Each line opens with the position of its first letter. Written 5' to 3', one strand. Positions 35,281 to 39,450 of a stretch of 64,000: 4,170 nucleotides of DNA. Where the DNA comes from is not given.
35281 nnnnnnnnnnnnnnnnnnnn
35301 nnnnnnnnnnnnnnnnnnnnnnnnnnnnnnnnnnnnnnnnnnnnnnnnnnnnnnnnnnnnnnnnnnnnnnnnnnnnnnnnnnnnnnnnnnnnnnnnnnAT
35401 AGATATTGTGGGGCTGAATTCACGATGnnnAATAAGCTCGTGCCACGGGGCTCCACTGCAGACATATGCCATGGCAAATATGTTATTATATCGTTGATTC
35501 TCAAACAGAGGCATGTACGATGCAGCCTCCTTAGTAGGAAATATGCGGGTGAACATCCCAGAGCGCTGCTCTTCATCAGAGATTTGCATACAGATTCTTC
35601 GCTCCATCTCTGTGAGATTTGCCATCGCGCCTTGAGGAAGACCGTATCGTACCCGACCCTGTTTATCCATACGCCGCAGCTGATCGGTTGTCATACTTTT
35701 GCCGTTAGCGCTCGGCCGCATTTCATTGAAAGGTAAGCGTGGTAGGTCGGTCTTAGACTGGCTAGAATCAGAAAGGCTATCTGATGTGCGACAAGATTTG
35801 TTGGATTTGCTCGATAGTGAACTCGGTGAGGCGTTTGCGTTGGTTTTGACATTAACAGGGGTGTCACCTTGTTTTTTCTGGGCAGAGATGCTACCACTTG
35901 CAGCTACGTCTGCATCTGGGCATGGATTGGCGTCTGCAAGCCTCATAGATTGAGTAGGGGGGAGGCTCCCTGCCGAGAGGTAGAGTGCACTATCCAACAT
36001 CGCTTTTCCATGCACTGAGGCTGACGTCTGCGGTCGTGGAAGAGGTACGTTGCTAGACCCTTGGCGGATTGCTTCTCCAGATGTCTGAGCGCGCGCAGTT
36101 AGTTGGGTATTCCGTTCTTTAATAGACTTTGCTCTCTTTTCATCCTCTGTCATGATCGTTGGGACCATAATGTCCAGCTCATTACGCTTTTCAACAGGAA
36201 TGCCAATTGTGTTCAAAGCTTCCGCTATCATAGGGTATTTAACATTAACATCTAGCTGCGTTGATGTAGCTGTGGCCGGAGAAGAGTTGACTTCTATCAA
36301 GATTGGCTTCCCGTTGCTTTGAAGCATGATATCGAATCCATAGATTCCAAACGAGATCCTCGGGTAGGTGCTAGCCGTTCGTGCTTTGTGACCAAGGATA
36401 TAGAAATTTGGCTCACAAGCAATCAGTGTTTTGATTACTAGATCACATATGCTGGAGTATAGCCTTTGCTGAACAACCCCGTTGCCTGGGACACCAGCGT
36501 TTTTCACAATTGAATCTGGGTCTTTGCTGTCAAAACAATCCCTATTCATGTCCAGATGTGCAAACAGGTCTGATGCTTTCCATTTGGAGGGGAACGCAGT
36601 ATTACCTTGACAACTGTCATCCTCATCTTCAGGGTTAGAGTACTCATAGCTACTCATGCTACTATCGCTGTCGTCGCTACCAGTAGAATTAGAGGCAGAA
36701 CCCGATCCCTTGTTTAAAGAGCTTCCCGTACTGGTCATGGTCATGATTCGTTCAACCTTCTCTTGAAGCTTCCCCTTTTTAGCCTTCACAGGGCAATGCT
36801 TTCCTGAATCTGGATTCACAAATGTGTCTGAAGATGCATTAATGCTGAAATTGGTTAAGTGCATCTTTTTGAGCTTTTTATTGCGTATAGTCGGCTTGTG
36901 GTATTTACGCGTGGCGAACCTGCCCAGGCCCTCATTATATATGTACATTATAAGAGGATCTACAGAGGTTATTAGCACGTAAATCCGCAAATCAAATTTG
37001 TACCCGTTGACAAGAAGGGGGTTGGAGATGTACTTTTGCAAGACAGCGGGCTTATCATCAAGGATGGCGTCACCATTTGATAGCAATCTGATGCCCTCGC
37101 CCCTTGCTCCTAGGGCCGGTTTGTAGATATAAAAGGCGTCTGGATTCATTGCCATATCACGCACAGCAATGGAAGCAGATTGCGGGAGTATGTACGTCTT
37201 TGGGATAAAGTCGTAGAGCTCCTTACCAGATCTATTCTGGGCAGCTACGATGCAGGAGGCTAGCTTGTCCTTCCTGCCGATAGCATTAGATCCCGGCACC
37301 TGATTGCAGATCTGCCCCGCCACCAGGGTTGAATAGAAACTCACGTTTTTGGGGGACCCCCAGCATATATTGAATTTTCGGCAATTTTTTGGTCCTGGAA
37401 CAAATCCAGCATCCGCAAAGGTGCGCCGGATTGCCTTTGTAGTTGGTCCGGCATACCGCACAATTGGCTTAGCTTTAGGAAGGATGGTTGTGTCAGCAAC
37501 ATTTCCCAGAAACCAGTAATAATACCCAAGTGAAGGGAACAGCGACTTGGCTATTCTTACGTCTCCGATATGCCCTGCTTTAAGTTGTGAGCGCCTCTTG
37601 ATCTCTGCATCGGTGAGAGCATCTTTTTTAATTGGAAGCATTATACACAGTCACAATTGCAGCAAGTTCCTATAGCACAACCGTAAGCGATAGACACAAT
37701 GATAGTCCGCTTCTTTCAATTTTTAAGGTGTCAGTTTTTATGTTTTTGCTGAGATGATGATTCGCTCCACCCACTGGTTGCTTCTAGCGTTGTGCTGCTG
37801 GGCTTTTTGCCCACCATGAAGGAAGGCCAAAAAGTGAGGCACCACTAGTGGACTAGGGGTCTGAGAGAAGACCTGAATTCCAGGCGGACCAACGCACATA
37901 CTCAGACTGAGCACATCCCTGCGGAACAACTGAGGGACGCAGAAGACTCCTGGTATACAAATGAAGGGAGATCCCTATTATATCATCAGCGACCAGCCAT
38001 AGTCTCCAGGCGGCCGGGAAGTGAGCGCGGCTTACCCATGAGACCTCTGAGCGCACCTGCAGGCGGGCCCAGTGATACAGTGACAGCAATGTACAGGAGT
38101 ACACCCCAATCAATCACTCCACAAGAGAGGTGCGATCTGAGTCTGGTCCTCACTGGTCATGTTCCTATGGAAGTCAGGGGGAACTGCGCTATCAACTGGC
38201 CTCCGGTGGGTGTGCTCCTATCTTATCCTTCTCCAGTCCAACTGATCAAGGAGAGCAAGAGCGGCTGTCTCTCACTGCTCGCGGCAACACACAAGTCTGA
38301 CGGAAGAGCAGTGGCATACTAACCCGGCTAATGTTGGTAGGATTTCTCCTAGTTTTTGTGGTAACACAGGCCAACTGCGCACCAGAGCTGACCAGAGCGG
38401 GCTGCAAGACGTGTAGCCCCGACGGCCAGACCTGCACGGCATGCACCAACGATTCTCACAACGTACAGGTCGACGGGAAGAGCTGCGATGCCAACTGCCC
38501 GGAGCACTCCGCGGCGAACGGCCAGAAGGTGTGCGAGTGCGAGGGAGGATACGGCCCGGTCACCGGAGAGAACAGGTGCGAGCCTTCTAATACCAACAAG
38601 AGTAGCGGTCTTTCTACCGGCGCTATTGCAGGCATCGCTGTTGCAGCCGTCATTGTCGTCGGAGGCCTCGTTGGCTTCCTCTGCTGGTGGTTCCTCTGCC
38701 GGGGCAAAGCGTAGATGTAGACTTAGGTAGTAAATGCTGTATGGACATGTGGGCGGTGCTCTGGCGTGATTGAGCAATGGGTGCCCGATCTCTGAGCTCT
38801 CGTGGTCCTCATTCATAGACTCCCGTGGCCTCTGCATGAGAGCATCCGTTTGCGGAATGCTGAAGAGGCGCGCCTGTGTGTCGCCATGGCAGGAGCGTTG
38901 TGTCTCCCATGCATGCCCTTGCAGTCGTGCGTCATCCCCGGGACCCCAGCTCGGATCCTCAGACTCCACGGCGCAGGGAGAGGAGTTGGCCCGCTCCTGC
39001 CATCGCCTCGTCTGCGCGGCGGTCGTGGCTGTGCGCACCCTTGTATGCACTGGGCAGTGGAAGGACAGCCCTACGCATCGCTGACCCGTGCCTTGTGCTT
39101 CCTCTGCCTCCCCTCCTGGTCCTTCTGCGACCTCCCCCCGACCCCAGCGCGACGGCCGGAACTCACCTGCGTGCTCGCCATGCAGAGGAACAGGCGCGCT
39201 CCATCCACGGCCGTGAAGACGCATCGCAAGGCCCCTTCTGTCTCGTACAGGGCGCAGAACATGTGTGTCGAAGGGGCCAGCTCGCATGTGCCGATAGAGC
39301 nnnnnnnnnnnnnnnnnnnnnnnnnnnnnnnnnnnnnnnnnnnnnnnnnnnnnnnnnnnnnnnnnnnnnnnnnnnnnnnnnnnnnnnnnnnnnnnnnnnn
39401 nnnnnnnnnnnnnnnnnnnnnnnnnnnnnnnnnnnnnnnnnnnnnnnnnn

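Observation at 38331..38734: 127-aa mini-VSP with every terminal VSP hallmark intact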

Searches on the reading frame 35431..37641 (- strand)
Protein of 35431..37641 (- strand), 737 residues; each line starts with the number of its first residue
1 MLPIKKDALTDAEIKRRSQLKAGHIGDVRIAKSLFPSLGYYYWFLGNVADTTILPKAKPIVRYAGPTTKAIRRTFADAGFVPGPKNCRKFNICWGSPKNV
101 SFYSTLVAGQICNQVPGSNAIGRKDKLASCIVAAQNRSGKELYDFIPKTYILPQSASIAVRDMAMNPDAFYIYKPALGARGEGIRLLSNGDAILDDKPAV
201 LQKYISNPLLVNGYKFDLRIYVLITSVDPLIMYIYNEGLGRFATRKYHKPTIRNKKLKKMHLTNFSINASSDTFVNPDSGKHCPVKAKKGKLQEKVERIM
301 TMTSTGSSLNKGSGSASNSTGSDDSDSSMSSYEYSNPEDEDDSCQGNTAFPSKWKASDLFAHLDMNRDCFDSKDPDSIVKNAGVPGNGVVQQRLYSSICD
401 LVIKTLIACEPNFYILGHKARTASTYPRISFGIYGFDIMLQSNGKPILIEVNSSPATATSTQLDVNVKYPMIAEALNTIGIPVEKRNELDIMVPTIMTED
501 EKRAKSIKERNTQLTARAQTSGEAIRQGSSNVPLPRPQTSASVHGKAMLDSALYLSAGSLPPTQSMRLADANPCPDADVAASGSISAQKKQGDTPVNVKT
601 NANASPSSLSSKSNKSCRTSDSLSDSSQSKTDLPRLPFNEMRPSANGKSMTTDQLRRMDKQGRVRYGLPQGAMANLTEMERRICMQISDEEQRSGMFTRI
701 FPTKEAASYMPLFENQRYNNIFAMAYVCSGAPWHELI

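Call 42: search_protein_families(library=pfam, proteins=[window:35431-37641:-], max_evalue=0.01)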
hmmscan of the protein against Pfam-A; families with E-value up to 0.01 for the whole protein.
window:35431-37641:- (737 aa): 5 families
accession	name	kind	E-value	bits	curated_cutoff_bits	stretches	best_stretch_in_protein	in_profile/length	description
PF03133.20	TTL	-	2.9e-66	224.1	20.1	2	109-288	8-192/292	Tubulin-tyrosine ligase family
PF14398.11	ATPgrasp_YheCD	-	2.3e-05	24.2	26.8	1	431-465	203-237/255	YheC/D like ATP-grasp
PF14397.11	ATPgrasp_ST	-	0.00077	19.2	31.4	0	430-457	231-258/278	Sugar-transfer associated ATP-grasp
PF08443.16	RimK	-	0.0055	16.8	21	0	432-473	145-186/188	RimK-like ATP-grasp domain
PF02655.19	ATP-grasp_3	-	0.0062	17.1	23.2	0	167-206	30-70/160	ATP-grasp domain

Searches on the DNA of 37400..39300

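Call 80: search_rna_families(source=window, start=37400, end=39300, threshold=evalue, max_evalue=0.1)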
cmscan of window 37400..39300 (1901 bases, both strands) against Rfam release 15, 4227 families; matches with E-value up to 0.1: 0.
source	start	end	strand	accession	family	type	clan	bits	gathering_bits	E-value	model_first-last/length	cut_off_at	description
